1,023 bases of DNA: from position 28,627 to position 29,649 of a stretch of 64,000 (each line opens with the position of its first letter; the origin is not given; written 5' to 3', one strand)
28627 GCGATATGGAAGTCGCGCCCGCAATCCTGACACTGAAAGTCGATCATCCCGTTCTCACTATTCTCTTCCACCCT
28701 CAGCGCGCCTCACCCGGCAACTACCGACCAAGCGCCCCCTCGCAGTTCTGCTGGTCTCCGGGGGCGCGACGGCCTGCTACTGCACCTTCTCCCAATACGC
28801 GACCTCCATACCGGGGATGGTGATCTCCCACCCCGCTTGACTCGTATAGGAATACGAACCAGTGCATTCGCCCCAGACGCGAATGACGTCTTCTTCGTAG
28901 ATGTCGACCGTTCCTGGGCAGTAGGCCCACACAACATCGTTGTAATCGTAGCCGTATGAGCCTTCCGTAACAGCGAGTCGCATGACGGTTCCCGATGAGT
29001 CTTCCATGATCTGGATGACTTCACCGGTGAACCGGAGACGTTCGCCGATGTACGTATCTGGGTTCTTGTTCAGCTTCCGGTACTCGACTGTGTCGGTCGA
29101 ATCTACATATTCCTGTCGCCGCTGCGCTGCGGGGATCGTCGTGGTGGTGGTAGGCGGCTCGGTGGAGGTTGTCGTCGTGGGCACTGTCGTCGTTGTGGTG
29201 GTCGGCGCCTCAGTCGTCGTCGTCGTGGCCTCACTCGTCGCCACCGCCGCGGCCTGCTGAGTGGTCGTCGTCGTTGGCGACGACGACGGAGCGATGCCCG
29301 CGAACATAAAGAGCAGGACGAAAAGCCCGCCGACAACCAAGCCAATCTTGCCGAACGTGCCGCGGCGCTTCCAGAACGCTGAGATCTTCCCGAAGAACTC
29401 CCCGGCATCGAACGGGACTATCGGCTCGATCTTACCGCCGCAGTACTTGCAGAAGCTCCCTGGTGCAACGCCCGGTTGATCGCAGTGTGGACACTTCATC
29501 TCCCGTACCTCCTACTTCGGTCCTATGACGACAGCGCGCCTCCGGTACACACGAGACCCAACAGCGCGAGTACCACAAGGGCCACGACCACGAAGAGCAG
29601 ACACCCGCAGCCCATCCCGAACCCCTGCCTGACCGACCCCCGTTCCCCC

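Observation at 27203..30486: Repressor-linked cassette of a PD-(D/E)xK nuclease, a 42-aa TM peptide, a Zn-ribbon/TM/surface protein, a multi-Zn-ribbon protein and a Pro-rich protein: candidate undescribed prophage defence or exclusion system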

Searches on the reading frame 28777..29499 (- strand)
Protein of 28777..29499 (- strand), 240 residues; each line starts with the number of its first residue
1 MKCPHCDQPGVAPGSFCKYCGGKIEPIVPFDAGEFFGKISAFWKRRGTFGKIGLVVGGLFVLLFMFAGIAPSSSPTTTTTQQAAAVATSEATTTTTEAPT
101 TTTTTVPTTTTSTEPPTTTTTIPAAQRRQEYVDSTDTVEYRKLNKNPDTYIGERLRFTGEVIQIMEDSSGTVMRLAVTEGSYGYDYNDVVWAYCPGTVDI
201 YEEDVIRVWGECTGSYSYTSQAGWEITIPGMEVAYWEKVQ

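Call 3: search_protein_families(library=pfam, proteins=[window:28777-29499:-], max_evalue=0.1)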
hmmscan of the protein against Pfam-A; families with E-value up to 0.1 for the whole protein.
window:28777-29499:- (240 aa): 7 families
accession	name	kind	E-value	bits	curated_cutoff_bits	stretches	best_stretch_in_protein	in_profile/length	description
PF03843.18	Slp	-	0.0032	17.3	22.5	1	134-176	15-57/153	Outer membrane lipoprotein Slp family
PF17512.7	Sh_2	-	0.0055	17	27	1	54-121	34-102/174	Metapneumovirus Small hydrophobic protein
PF12773.13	DZR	-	0.031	14.9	27.3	1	2-21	26-45/45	Double zinc ribbon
PF18912.6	DZR_2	-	0.035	14.4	27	1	2-27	9-34/56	Double zinc ribbon domain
PF13248.11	Zn_ribbon_3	-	0.038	13.9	27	1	2-24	4-26/26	zinc-ribbon domain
PF25706.1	HCMV_UL116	-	0.041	13.5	30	1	59-122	12-77/336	Human cytomegalovirus UL116 protein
PF24491.1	DUF7586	-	0.05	14.1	27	1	144-177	45-78/85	Domain of unknown function (DUF7586)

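Call 4: search_protein_families(library=padloc, proteins=[window:28777-29499:-], max_evalue=0.1)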
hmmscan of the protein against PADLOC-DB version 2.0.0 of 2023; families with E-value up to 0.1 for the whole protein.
window:28777-29499:- (240 aa): 0 families

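Call 5: search_protein_families(library=phrogs, proteins=[window:28777-29499:-], max_evalue=0.01)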
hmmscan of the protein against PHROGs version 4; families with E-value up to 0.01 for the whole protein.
window:28777-29499:- (240 aa): 5 families
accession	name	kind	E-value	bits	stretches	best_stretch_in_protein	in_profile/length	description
phrog_26645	-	unknown function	4e-25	89.6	1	137-232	211-306/312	-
phrog_26308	-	unknown function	9.8e-15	55.7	1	84-230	180-321/339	-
phrog_5319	-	other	1.1e-14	55.2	1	133-238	111-215/225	outer membrane protein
phrog_25932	-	unknown function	9.4e-06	26.5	1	56-231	32-207/219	-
phrog_197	-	moron, auxiliary metabolic gene and host takeover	0.0054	17.2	1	39-118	222-300/486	Zot-like toxin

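Call 26: find_homologous_proteins(query=window:28777-29499:-)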
Query window:28777-29499:- (240 aa): 22 proteins with E <= 0.001 among 8000 candidates.
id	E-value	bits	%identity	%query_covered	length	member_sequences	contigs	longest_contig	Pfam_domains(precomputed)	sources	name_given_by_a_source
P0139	1.4e-158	544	100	100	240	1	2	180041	-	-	-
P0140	2.3e-131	455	79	100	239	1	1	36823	-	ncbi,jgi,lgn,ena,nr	ncbi:MAG: hypothetical protein KKA32_00520 [Actinobacteria bacterium]|nr:hypothetical protein [Actin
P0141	5.5e-71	257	49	99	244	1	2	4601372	PF21827.2,PF13240.12,PF13248.12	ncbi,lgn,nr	ncbi:MAG: zinc-ribbon domain-containing protein [Thermoleophilia bacterium]|nr:zinc-ribbon domain-co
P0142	6.3e-61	224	53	85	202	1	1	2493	PF21827.2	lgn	-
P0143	4.3e-52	195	40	93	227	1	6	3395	PF13240.12,PF13248.12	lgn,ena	-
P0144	3.3e-38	150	50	47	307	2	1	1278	PF21827.2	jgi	-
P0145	3.4e-31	127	51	42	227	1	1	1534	-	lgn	-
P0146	5.5e-31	126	54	43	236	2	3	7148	-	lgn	-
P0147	2.0e-29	121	61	39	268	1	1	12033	-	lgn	-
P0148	2.4e-29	121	56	42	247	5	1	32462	-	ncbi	ncbi:MAG: hypothetical protein ACI35J_14475 [Peribacillus sp.]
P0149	1.9e-28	118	57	40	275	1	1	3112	PF22251.2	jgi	jgi:flagellar biosynthesis GTPase FlhF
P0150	1.3e-27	115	52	41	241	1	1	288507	-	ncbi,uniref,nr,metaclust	ncbi:hypothetical protein [Jeotgalibacillus soli]|uniref:TcdA-E operon negative regulator n=1 Tax=Je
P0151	1.5e-27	115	57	39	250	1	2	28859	-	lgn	-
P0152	9.7e-27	112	53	41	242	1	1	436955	-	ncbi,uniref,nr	ncbi:hypothetical protein [Mesobacillus subterraneus]|uniref:hypothetical protein n=1 Tax=Mesobacill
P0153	5.8e-25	106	33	47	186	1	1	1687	-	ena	-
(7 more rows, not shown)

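Call 27: find_encoding_contigs(protein=P0140, flank=8000, max_places=3)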
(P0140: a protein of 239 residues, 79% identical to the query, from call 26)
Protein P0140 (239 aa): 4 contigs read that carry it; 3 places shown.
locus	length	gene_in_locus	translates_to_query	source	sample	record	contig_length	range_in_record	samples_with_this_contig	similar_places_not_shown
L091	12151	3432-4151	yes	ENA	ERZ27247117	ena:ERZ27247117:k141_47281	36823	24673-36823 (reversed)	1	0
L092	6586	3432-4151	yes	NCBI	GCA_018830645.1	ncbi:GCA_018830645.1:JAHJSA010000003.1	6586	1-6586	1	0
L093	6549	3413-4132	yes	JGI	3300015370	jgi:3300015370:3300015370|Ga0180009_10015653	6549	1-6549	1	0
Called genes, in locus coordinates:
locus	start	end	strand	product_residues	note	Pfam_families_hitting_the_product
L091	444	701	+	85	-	-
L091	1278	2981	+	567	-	PF01555:N6_N4_Mtase, PF04471:Mrr_cat (weak), PF22722:NA-iREase1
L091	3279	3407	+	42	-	-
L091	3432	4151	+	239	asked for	-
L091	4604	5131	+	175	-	-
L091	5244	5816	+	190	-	PF11611:DUF4352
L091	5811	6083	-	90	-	-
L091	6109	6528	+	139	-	-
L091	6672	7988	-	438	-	PF13701:DDE_Tnp_1_4, PF01609:DDE_Tnp_1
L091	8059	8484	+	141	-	PF13596:PAS_10, PF08448:PAS_4 (weak)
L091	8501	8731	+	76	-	-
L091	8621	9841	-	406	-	PF00155:Aminotran_1_2 (weak), PF00266:Aminotran_5, PF01053:Cys_Met_Meta_PP (weak)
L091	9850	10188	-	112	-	PF02452:PemK_toxin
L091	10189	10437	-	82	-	PF04014:MazE_antitoxin (weak)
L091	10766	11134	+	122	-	PF00507:Oxidored_q4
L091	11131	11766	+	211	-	PF01058:Oxidored_q6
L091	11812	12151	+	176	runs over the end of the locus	PF00329:Complex1_30kDa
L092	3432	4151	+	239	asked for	-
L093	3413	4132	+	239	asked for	-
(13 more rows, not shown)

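Call 28: find_encoding_contigs(protein=P0141, flank=8000, max_places=3)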
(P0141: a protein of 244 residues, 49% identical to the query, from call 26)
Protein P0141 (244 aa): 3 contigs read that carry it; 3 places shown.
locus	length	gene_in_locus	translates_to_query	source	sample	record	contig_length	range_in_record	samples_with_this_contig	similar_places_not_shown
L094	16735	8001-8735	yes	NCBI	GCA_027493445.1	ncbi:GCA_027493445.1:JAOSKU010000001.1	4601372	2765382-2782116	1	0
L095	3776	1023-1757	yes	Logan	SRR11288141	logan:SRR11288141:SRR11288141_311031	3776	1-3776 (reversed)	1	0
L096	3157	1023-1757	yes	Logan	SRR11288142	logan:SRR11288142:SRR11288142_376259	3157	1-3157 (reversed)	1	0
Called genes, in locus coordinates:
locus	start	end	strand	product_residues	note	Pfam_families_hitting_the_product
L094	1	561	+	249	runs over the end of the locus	PF07505:DUF5131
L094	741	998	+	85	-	-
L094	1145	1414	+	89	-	-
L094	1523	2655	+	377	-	PF01527:HTH_Tnp_1 (weak), PF13384:HTH_23 (faint), PF13518:HTH_28 (faint), PF13276:HTH_21, PF00665:rve, PF24764:rva_4 (weak), PF13683:rve_3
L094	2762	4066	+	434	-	PF13588:HSDR_N_2, PF02384:N6_Mtase, PF01170:UPF0020, PF20473:MmeI_Mtase (weak)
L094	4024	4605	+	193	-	PF02384:N6_Mtase, PF07669:Eco57I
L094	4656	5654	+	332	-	-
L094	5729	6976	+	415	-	PF00872:Transposase_mut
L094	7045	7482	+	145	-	-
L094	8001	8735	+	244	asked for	PF13240:Zn_Ribbon_1 (weak), PF13248:Zn_ribbon_3 (weak), PF21827:New_glue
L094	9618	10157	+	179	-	PF13408:Zn_ribbon_recom (weak)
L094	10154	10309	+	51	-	-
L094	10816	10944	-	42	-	-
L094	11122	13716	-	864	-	PF02743:dCache_1, PF00672:HAMP, PF00989:PAS, PF13188:PAS_8, PF13426:PAS_9, PF00512:HisKA, PF02518:HATPase_c, PF00072:Response_reg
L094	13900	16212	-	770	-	PF00989:PAS (faint), PF13188:PAS_8 (weak), PF08448:PAS_4, PF13426:PAS_9 (faint), PF08447:PAS_3, PF00512:HisKA, PF02518:HATPase_c, PF00072:Response_reg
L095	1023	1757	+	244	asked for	PF13240:Zn_Ribbon_1 (weak), PF13248:Zn_ribbon_3 (weak), PF21827:New_glue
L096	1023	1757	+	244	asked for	PF13240:Zn_Ribbon_1 (weak), PF13248:Zn_ribbon_3 (weak), PF21827:New_glue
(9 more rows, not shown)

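Call 40: search_protein_families(library=ncbifam, proteins=[window:28777-29499:-], max_evalue=0.01)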
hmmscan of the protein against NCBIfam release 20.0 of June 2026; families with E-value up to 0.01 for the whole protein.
window:28777-29499:- (240 aa): 1 family
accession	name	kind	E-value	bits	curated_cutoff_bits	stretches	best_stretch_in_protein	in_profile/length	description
TIGR03943.1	TIGR03943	equivalog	0.00014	21.3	88.8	1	59-177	61-159/221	TIGR03943 family putative permease subunit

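Call 62: search_solved_structures(query=A3, max_evalue=1, show_alignments=2)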
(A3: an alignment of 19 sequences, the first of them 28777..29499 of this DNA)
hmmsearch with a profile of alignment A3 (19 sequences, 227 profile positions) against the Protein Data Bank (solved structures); distinct sequences matched with E-value up to 1: 9.
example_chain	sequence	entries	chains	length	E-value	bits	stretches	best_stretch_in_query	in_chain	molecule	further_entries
2mn6_B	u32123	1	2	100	0.081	15.7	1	39-117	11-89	Sec-independent protein translocase protein TatA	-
2mn7_A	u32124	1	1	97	0.083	15.7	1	40-117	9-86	Sec-independent protein translocase protein TatA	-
7x3k_A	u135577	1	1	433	0.092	15.5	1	61-124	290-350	Zuotin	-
4hsc_X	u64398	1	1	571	0.14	14.9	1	27-137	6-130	Streptolysin O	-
28jw_F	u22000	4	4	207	0.18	14.5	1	132-157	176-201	Plastid ribosomal protein L6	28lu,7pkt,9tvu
9vkp_b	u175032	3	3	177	0.32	13.8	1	11-142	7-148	ATP synthase subunit b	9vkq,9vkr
8rjc_9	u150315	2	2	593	0.55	13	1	38-124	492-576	Calnexin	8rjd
8j0s_b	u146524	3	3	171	0.66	12.7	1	34-137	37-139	ATP synthase subunit b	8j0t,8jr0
7vrc_A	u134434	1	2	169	0.73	12.6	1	56-103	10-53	Transcription regulatory protein SNF11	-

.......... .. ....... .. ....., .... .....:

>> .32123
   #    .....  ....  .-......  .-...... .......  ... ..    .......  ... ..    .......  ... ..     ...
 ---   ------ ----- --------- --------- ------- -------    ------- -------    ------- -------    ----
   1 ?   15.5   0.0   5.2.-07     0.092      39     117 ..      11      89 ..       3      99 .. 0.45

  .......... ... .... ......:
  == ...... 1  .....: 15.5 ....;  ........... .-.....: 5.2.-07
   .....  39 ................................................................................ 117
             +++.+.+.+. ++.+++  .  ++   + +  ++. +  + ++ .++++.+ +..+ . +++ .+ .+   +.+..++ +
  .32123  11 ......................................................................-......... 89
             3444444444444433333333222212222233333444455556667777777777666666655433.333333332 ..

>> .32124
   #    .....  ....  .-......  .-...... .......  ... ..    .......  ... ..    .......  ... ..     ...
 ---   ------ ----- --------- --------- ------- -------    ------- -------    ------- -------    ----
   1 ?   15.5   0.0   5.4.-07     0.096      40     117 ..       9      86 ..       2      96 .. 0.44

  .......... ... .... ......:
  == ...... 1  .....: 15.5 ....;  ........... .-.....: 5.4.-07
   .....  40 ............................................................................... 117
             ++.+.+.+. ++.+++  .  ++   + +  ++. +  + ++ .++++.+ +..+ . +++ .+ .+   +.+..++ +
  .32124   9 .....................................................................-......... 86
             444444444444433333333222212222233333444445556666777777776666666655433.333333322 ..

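Call 63: search_protein_families(library=pfam, alignment_id=A3, max_evalue=0.01)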
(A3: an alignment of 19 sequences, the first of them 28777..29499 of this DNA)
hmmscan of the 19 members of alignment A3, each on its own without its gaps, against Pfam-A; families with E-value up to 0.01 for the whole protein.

A. member 1, window:28777-29499:- (240 aa): 2 families
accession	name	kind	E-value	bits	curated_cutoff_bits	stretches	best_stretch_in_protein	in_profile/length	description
PF03843.18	Slp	-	0.0032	17.3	22.5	1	134-176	15-57/153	Outer membrane lipoprotein Slp family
PF17512.7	Sh_2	-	0.0055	17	27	1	54-121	34-102/174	Metapneumovirus Small hydrophobic protein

B. families by the number of members that match (of 19 scanned): 27 families (the first 25 are shown)
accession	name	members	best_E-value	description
PF03843.18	Slp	14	5.3e-05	Outer membrane lipoprotein Slp family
PF21827.1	New_glue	7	6.2e-08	New glue protein family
PF22251.1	PFF1_TM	4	2.3e-07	Vacuolar membrane protease, transmembrane domain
PF13240.11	Zn_Ribbon_1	2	1e-07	zinc-ribbon domain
PF13248.11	Zn_ribbon_3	2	4.1e-07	zinc-ribbon domain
PF24463.1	DUF7577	2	3.7e-05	Domain of unknown function (DUF7577)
PF12773.13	DZR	2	5.6e-05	Double zinc ribbon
PF13425.11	O-antigen_lig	2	0.00089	O-antigen ligase like membrane protein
PF12725.13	DUF3810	2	0.002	Protein of unknown function (DUF3810)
PF09731.14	Mitofilin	2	0.0024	Mitochondrial inner membrane protein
PF09581.16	Spore_III_AF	2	0.0035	Stage III sporulation protein AF (Spore_III_AF)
PF01456.22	Mucin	1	1.1e-06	Mucin-like glycoprotein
PF24460.1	DUF7575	1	0.00044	Domain of unknown function (DUF7575)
PF25706.1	HCMV_UL116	1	0.001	Human cytomegalovirus UL116 protein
PF19498.4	DUF6033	1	0.0023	Protein of unknown function (DUF6033)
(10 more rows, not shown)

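Call 65: find_related_loci(query=A3, collection=viral_contigs, flank=5000)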
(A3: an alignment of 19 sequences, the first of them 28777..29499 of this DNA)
Query A3 (240 aa) in viral_contigs; peptide patterns used: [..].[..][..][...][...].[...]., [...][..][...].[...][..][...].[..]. (x = any residue, [..] = any of these).
494 stretches matched a pattern; 266 encode a relative of the query (tblastn E <= 1e-3); the best 80 are kept; 80 distinct loci.
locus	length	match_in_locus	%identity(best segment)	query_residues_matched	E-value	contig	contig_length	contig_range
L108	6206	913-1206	52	134-231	4e-31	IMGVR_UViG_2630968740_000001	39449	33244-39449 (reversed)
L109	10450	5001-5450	42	87-237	5e-31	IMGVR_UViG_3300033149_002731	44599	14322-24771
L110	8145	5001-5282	50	138-231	1e-28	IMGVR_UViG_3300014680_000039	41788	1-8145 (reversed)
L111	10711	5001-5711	29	1-237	1e-25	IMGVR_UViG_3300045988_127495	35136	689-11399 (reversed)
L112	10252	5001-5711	29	1-237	6e-25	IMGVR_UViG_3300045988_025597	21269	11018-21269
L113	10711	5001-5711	29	1-237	7e-25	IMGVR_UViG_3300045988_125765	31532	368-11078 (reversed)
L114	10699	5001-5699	29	1-237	1e-24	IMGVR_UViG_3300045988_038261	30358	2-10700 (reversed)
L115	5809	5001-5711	28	1-237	2e-24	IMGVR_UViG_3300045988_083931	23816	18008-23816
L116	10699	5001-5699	28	1-237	3e-24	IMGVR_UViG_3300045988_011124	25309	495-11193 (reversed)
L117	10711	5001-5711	28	1-237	3e-24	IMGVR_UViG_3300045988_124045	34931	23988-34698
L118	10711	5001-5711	28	1-237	2e-24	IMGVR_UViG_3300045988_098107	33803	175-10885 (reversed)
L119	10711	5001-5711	28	1-237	2e-24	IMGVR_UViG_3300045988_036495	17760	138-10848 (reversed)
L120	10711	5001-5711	28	1-237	3e-24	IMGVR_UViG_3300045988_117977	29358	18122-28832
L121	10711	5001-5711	28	1-237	3e-24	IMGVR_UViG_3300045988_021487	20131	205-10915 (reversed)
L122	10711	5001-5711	28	1-237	3e-24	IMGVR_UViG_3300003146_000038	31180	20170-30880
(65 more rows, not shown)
